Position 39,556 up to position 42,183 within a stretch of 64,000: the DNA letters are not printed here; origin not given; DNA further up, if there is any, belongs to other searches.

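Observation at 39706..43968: NuoE-NuoF fusion plus a NuoG-like Fe-S protein carrying two cyclic-nucleotide-binding domains, with no catalytic partner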

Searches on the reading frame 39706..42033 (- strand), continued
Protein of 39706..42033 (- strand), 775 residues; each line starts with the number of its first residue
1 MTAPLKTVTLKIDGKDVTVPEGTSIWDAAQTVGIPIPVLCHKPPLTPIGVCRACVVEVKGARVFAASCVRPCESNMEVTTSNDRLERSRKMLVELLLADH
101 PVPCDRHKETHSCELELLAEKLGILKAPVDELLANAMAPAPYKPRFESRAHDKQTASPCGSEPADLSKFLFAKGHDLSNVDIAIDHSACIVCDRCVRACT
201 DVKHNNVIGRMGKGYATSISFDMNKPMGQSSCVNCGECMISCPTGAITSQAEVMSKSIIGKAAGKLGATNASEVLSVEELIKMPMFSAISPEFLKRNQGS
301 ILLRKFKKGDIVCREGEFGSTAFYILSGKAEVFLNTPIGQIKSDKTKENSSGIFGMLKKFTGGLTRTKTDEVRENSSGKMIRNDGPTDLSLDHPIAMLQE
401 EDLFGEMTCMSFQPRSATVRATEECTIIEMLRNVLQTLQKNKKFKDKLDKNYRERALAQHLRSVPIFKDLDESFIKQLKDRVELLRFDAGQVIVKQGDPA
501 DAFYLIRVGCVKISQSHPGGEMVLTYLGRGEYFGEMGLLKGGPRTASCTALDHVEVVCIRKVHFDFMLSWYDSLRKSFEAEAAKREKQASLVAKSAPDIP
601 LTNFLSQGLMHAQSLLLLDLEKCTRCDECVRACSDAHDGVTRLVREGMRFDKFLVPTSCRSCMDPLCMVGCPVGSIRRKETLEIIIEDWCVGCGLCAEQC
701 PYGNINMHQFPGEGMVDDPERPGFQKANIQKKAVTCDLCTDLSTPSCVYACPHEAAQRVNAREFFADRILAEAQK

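Call 56: find_encoding_contigs(protein=P0002, flank=10000, max_places=2)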
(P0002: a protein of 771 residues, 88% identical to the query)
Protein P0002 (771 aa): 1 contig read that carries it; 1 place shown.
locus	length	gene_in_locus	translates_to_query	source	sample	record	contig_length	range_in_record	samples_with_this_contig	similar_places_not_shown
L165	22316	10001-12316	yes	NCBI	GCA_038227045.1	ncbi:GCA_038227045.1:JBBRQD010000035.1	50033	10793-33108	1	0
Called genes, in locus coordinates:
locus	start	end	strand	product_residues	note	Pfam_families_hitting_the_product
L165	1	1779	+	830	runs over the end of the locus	PF13442:Cytochrome_CBB3 (faint), PF07635:PSCyt1 (weak), PF07626:PSD3, PF07637:PSD5, PF07631:PSD4, PF07627:PSCyt3, PF07624:PSD2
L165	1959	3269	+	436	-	PF07586:HXXSHH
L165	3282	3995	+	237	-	PF00657:Lipase_GDSL, PF13472:Lipase_GDSL_2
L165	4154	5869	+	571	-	-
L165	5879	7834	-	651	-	-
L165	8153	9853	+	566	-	PF01257:2Fe-2S_thioredx, PF01512:Complex1_51K, PF22461:SLBB_2 (weak), PF10531:SLBB, PF10589:NADH_4Fe-4S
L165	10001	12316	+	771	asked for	PF13510:Fer2_4, PF12837:Fer4_6 (faint), PF12838:Fer4_7 (weak), PF22117:Fer4_Nqo3 (weak), PF00037:Fer4 (weak), PF00027:cNMP_binding, PF00037:Fer4 (weak), PF12838:Fer4_7 (weak), +8 more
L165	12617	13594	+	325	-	PF00005:ABC_tran, PF13304:AAA_21 (faint)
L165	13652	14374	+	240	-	PF01061:ABC2_membrane (weak), PF13346:ABC2_membrane_5 (faint), PF12698:ABC2_membrane_3, PF12679:ABC2_membrane_2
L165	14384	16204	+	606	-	PF23357:DUF7088, PF09822:ABC_transp_aux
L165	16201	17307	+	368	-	-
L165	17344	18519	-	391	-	PF12704:MacB_PCD, PF02687:FtsX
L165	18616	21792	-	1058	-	PF23500:DUF7133, PF13646:HEAT_2 (weak)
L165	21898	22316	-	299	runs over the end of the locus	PF01261:AP_endonuc_2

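Call 58: search_protein_families(library=ncbifam, proteins=[L039:12155-13072:+, L047:3318-4733:+, L065:6737-8101:-], max_evalue=0.01)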
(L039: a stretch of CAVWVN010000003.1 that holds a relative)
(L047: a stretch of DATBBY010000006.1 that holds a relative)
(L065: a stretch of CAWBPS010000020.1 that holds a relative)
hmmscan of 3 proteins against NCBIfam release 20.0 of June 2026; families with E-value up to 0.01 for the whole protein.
L039:12155-13072:+ (306 aa): 0 families

L047:3318-4733:+ (471 aa): 5 families
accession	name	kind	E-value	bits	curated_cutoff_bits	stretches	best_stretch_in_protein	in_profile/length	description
NF047727.1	4hemeCytCCctA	equivalog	1e-05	25.6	180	1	58-141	27-109/109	tetraheme c-type cytochrome CctA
TIGR03508.1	decahem_SO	subfamily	1.8e-05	24.4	192.2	1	50-144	124-227/258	DmsE family decaheme c-type cytochrome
NF041781.1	mnquin_red_QrcA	equivalog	3.8e-05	23.3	180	1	106-264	41-173/174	menaquinone reductase multiheme cytochrome c subunit QrcA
TIGR01905.1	paired_CXXCH_1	subfamily_domain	0.00023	21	25.2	0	192-210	2-20/41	doubled CXXCH domain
TIGR03153.1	cytochr_NrfH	equivalog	0.0012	18.9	134.2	0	102-139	96-136/138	cytochrome c nitrite reductase small subunit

L065:6737-8101:- (454 aa): 2 families
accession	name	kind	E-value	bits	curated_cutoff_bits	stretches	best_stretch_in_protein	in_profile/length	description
NF041198.1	UshA_like_PCGU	equivalog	3.4e-05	22.6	275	1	70-151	419-491/519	UshA-like (seleno)protein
TIGR03508.1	decahem_SO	subfamily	0.00041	19.9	192.2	0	77-140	45-102/258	DmsE family decaheme c-type cytochrome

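Call 60: find_related_loci(query=A4, collection=genome_contigs, flank=5000)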
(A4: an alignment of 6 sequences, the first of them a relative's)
Query A4 (301 aa) in genome_contigs; peptide patterns used: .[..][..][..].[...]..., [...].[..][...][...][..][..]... (x = any residue, [..] = any of these).
600 stretches matched a pattern (row limit reached: there are more); 568 encode a relative of the query (tblastn E <= 1e-3); the best 80 are kept; 80 distinct loci.
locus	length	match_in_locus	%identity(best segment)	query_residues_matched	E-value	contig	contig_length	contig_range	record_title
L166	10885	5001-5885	78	1-301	2e-133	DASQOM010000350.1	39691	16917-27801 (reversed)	MAG TPA_asm: Planctomycetota bacterium isolate SMAG_U10803 k141_186264, whole genome shotgun sequence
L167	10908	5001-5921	61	1-301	3e-109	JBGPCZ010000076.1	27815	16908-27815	MAG: Planctomycetota bacterium isolate OBJ_0618_050_37 k141_2121353_length_27815_cov_13.0925, whole genome shotgun seque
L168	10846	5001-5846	61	1-301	4e-104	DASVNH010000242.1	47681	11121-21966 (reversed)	MAG TPA_asm: Planctomycetota bacterium isolate SMAG_U3121 k141_275638, whole genome shotgun sequence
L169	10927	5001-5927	50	1-301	1e-93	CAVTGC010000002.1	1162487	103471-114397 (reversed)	MAG: uncultured Candidatus Rokubacteria bacterium isolate MFD09212.bin.1.136 genome assembly, contig: contig_1645, whole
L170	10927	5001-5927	49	1-301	2e-93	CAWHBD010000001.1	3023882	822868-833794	MAG: uncultured Candidatus Rokubacteria bacterium isolate MFD02840.bin.3.55 genome assembly, contig: contig_10462, whole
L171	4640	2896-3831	48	1-301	3e-92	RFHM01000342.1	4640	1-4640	MAG: Acidobacteria bacterium isolate J050 k99_915193, whole genome shotgun sequence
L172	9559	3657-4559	49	1-301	1e-91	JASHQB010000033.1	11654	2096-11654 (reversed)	MAG: Candidatus Acidiferrales bacterium isolate JOPF064 JOPF_N043_contig_8595, whole genome shotgun sequence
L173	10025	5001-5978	47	1-301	5e-90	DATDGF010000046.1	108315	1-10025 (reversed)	MAG TPA_asm: Candidatus Acidoferrum sp. isolate SMAG_U245 k141_7334, whole genome shotgun sequence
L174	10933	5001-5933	50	1-301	2e-89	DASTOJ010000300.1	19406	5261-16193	MAG TPA_asm: Candidatus Methylomirabilota bacterium isolate SMAG_U2167 k141_957704, whole genome shotgun sequence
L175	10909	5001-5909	49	1-301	2e-88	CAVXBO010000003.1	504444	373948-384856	MAG: uncultured Acidobacteriota bacterium isolate MFD03399.bin.2.120 genome assembly, contig: contig_141, whole genome s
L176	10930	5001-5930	49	1-301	3e-88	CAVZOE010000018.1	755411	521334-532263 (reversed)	MAG: uncultured Candidatus Rokubacteria bacterium isolate MFD06298.bin.2.71 genome assembly, contig: contig_5125, whole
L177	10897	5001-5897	48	1-301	7e-87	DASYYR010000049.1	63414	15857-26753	MAG TPA_asm: Candidatus Acidiferrales bacterium isolate SMAG_U6340 k141_394728, whole genome shotgun sequence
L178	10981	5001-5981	45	1-301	9e-87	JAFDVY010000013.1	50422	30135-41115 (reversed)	MAG: Acidobacteria bacterium isolate SZAS LIN-11 LIN-562__13__length-50422, whole genome shotgun sequence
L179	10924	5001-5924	48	1-299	2e-86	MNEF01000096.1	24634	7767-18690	MAG: Candidatus Rokubacteria bacterium 13_1_40CM_69_27 13_1_40cm_scaffold_659, whole genome shotgun sequence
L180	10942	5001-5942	46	3-301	3e-85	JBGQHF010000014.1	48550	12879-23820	MAG: Terriglobia bacterium isolate OBJ2_061818_090_1 k141_18183_length_48550_cov_25.6962, whole genome shotgun sequence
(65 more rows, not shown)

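Call 64: find_encoding_contigs(protein=P0006, flank=8000, max_places=1)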
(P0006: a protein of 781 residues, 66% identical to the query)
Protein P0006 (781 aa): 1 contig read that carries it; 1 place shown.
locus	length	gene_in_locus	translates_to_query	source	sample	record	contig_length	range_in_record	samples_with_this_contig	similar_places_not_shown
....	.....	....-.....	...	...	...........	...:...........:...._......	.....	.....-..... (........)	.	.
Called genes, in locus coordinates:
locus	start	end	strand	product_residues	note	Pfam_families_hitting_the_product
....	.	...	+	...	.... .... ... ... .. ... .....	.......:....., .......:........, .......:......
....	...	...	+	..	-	-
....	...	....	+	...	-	-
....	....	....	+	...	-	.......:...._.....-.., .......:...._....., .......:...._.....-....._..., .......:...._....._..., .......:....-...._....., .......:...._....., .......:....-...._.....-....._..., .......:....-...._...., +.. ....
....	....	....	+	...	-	-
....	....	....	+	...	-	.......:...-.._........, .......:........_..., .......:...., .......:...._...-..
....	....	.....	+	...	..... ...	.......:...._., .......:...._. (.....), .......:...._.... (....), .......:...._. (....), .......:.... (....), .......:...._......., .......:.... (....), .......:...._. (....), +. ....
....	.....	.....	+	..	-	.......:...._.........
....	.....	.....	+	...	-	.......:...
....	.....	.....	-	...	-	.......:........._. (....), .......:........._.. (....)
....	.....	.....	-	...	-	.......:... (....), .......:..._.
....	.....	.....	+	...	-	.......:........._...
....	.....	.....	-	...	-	-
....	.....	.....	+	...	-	-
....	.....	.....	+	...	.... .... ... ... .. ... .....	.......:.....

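Call 65: find_encoding_contigs(protein=P0008, flank=8000, max_places=1)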
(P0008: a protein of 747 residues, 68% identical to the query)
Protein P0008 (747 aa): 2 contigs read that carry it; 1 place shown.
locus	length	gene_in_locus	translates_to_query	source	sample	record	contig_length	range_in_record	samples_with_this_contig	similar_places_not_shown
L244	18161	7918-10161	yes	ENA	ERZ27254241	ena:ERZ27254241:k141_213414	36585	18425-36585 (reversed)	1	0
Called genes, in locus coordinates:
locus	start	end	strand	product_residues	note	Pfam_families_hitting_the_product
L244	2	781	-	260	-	?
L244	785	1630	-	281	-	PF02348:CTP_transf_3, PF12804:NTP_transf_3 (weak)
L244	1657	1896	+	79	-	-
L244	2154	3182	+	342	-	PF04542:Sigma70_r2, PF04539:Sigma70_r3 (weak), PF08281:Sigma70_r4_2 (faint), PF04545:Sigma70_r4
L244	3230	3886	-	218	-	-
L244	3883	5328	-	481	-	-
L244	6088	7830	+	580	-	PF01257:2Fe-2S_thioredx, PF01512:Complex1_51K, PF10531:SLBB, PF10589:NADH_4Fe-4S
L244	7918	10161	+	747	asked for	PF13510:Fer2_4, PF13187:Fer4_9 (faint), PF12797:Fer4_2 (faint), PF22117:Fer4_Nqo3 (weak), PF00037:Fer4 (weak), PF00027:cNMP_binding, PF00037:Fer4 (weak), PF12838:Fer4_7 (weak), +6 more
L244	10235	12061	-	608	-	-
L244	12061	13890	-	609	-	PF13360:PQQ_2 (faint)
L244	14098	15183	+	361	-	PF08308:PEGA (weak)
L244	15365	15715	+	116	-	-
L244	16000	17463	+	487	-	PF00884:Sulfatase, PF01663:Phosphodiest, PF16347:SGSH_C (weak)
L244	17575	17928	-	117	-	-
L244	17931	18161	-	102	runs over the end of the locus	-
